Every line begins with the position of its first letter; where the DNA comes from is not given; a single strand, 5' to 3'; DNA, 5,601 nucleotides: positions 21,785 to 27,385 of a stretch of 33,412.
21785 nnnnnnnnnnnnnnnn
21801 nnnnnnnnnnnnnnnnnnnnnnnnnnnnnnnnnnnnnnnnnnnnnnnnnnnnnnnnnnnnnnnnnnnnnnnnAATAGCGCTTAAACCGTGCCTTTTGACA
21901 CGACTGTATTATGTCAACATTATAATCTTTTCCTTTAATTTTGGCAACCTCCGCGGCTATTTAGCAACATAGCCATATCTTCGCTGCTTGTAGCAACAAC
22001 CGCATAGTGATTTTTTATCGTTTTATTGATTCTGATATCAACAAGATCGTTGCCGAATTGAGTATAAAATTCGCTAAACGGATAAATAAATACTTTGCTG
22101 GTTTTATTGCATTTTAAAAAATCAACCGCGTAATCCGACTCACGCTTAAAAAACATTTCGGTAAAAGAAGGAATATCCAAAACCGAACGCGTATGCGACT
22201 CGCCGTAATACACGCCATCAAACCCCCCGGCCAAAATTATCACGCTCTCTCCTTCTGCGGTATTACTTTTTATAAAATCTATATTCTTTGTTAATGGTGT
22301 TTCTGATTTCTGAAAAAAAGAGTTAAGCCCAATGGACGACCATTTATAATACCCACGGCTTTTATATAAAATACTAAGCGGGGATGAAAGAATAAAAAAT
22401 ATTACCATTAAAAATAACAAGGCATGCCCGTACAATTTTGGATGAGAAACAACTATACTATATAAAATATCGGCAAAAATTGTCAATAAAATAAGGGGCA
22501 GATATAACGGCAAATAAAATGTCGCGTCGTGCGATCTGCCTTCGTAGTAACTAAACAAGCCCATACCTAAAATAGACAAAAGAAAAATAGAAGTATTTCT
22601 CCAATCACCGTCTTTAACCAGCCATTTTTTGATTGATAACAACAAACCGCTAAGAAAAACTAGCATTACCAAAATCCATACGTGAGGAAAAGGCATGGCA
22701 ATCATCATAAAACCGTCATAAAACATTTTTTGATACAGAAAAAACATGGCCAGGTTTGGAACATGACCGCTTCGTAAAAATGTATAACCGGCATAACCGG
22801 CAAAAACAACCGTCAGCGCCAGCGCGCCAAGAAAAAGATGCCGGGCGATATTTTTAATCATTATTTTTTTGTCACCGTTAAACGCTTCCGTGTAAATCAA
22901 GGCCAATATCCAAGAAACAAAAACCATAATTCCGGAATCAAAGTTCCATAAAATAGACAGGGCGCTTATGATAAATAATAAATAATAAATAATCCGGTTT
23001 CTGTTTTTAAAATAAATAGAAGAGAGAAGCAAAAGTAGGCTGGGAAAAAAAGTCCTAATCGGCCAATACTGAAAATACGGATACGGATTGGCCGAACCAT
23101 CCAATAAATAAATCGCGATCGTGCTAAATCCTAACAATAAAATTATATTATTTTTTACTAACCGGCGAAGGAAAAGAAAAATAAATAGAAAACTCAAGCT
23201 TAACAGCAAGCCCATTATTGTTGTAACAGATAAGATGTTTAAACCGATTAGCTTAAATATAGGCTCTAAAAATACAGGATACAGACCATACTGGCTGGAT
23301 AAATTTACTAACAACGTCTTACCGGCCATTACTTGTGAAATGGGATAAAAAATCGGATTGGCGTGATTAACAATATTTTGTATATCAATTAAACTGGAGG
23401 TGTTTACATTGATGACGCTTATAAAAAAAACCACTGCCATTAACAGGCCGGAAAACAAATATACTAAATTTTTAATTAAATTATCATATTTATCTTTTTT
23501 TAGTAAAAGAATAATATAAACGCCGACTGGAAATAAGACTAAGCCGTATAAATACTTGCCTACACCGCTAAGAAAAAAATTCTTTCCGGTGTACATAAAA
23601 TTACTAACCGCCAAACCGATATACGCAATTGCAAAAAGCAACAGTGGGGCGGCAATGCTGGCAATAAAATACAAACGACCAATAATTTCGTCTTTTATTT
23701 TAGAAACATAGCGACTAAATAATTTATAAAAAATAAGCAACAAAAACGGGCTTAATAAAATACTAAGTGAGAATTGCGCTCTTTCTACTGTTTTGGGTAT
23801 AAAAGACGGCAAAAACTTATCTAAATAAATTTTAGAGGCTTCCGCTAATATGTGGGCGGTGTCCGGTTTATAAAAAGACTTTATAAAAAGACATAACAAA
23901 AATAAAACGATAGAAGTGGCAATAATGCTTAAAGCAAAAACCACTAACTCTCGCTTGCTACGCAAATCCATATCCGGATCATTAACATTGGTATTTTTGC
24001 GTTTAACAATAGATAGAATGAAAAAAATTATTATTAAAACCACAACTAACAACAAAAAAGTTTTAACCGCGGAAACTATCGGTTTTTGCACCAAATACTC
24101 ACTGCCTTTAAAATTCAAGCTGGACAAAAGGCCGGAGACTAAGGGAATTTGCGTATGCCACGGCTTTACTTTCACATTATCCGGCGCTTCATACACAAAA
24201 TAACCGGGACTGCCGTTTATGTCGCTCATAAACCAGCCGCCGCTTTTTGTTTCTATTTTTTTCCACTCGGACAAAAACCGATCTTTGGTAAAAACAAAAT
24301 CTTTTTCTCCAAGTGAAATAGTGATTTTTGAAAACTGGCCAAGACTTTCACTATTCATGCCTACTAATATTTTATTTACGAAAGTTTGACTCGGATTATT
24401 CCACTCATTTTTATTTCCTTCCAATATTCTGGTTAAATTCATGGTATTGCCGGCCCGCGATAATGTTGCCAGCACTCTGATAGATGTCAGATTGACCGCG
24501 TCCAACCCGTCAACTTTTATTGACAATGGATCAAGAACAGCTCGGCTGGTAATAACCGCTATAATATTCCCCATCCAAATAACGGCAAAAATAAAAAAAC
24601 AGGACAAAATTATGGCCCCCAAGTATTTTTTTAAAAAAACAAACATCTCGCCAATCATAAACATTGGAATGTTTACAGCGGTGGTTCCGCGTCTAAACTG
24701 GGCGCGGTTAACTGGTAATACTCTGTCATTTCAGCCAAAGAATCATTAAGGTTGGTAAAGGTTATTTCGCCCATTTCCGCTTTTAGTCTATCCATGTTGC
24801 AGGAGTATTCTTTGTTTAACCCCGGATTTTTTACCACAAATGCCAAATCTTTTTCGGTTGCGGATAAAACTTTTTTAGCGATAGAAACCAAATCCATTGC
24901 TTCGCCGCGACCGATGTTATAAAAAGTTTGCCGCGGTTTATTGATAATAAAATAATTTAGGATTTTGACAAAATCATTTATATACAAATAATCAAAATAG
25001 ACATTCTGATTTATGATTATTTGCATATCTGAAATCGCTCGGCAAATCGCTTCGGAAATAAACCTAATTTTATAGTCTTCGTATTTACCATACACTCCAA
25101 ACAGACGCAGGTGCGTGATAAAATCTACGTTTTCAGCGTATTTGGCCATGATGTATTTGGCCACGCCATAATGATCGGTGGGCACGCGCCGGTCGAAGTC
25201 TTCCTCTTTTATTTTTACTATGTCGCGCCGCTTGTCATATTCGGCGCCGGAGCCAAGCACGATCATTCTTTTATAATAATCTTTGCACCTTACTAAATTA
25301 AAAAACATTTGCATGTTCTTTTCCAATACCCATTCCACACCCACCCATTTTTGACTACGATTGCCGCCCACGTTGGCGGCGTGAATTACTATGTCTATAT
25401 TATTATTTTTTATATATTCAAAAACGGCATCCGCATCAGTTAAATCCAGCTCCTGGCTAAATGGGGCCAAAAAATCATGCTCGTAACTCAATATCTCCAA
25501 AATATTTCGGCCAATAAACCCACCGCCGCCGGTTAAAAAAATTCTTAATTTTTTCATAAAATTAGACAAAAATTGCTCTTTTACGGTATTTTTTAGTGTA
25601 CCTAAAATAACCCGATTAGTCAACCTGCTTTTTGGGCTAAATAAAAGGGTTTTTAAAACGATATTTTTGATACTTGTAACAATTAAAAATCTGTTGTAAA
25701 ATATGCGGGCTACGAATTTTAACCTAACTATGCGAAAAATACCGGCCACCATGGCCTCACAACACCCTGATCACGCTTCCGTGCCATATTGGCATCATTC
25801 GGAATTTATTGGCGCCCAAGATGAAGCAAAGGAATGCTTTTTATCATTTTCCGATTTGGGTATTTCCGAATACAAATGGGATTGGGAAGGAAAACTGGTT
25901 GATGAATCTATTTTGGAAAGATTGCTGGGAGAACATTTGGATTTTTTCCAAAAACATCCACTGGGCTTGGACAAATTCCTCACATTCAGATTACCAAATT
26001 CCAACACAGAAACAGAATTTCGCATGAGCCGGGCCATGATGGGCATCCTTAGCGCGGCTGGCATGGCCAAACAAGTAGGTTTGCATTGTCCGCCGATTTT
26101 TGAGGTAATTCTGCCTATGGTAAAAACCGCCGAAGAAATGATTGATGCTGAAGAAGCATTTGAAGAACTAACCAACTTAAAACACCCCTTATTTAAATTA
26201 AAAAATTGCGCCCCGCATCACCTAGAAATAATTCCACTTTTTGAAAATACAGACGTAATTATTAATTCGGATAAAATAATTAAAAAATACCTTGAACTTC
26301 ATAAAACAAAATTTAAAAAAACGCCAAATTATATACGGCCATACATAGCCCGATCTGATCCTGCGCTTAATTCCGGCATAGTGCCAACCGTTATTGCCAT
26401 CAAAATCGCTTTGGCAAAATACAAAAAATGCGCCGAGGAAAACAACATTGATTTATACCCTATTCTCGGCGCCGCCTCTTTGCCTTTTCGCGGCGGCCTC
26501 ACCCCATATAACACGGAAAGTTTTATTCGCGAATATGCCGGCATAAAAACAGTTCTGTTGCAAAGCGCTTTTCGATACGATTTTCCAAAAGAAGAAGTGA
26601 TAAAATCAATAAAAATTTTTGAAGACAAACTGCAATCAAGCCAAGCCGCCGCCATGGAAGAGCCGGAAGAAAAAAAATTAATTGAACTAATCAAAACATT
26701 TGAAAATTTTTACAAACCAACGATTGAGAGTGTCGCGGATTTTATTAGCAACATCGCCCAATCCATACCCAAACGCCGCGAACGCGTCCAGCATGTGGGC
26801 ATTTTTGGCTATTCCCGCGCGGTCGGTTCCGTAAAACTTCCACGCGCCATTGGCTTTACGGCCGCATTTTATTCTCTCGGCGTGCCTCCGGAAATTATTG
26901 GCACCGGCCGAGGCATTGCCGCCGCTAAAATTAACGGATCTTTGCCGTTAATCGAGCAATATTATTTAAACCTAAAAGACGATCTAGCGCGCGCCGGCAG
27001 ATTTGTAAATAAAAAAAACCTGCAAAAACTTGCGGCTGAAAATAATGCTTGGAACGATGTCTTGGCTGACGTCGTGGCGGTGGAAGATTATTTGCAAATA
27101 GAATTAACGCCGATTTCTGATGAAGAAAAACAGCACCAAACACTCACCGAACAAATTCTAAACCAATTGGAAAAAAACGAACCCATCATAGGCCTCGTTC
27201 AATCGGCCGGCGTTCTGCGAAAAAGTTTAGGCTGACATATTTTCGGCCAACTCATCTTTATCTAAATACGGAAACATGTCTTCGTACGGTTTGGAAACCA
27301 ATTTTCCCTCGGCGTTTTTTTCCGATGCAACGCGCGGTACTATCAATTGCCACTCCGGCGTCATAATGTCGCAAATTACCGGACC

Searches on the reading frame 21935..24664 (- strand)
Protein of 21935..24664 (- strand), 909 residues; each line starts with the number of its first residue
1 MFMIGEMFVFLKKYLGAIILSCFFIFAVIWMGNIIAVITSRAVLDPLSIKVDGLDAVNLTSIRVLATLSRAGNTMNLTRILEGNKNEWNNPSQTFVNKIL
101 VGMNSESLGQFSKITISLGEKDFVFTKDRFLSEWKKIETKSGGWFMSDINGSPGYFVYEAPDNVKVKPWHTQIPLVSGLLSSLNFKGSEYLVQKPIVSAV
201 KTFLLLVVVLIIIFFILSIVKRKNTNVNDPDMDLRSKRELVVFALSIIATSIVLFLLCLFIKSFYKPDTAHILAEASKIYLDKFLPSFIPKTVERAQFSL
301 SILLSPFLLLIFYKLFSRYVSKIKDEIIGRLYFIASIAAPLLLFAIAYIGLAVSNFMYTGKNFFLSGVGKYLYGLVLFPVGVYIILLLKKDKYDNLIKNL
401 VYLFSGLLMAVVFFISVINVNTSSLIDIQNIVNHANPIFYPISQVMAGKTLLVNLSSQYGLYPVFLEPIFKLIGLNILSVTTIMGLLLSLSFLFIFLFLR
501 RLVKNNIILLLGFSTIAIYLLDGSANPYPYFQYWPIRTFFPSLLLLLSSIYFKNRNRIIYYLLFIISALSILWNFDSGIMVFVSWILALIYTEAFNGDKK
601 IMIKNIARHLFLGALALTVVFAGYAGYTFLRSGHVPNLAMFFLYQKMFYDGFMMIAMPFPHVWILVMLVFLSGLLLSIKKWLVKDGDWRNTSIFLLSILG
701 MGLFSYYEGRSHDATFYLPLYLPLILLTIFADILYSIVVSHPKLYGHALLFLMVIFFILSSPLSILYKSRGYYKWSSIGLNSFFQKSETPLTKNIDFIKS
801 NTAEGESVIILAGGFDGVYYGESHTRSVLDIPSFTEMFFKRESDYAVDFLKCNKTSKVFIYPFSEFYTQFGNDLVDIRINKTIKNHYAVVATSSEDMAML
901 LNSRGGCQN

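Call 6: search_protein_families(library=pfam, proteins=[window:21935-24664:-], max_evalue=0.001)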
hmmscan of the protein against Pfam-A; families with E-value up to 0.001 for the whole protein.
window:21935-24664:- (909 aa): 0 families

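Call 36: search_protein_families(library=ncbifam, proteins=[window:21935-24664:-], max_evalue=0.00001)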
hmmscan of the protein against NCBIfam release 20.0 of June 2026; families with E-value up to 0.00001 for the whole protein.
window:21935-24664:- (909 aa): 0 families

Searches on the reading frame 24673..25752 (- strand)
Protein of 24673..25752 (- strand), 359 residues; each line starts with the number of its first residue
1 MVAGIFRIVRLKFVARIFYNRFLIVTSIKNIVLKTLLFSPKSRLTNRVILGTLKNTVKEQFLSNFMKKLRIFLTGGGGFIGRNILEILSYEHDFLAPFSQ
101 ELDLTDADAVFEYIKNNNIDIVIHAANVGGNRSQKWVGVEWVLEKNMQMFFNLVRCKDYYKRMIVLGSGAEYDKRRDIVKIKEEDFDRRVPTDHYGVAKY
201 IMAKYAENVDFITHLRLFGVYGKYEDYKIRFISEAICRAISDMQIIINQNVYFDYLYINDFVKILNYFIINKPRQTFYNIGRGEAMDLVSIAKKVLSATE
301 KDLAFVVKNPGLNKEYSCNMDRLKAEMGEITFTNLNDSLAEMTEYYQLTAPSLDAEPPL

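Call 5: search_protein_families(library=ncbifam, proteins=[window:24673-25752:-], max_evalue=0.001)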
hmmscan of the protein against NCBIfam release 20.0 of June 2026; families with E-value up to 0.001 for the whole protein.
window:24673-25752:- (359 aa): 5 families
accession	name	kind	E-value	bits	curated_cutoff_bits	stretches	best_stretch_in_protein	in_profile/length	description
TIGR02197.1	heptose_epim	equivalog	1.3e-16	60.7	274.6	1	71-342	1-309/316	ADP-glyceromanno-heptose 6-epimerase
NF047922.1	GDPFucSynFcl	equivalog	4.2e-12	46.1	500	1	68-345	2-300/308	GDP-L-fucose synthase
TIGR01181.1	dTDP_gluc_dehyt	equivalog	4.9e-09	35.7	365.1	1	217-347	178-312/321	dTDP-glucose 4,6-dehydratase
NF008360.0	PRK11150.1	equivalog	4.7e-07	29.3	452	1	118-310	68-265/310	ADP-glyceromanno-heptose 6-epimerase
TIGR01214.1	rmlD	equivalog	7.7e-06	25.2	224.05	1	70-126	1-58/285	dTDP-4-dehydrorhamnose reductase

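Call 6: search_protein_families(library=pfam, proteins=[window:24673-25752:-], max_evalue=0.001)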
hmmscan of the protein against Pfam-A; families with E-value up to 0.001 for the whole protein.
window:24673-25752:- (359 aa): 3 families
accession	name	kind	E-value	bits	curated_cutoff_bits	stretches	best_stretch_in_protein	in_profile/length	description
PF01370.27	Epimerase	-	1.6e-24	87.1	20.9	1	71-281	1-240/240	NAD dependent epimerase/dehydratase family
PF04321.23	RmlD_sub_bind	-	1.7e-08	34.3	27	1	70-126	2-59/287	RmlD substrate binding domain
PF16363.11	GDP_Man_Dehyd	-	1.3e-05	25.3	27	1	101-306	58-273/332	GDP-mannose 4,6 dehydratase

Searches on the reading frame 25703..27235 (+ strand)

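Call 8: search_protein_families(library=pfam, proteins=[window:25703-27235:+], max_evalue=0.001)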
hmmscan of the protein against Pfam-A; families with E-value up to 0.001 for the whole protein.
window:25703-27235:+ (510 aa): 1 family
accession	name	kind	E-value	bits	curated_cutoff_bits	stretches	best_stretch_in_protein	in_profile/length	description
PF14010.12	PEPcase_2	-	2.6e-131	439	25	1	13-510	1-493/493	Phosphoenolpyruvate carboxylase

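Call 36: search_protein_families(library=ncbifam, proteins=[window:25703-27235:+], max_evalue=0.00001)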
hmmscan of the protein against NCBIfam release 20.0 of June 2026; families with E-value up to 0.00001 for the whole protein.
window:25703-27235:+ (510 aa): 1 family
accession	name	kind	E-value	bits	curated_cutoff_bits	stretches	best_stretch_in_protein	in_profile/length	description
TIGR02751.1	PEPCase_arch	equivalog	3.9e-145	484.5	146.05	1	13-510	1-506/506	phosphoenolpyruvate carboxylase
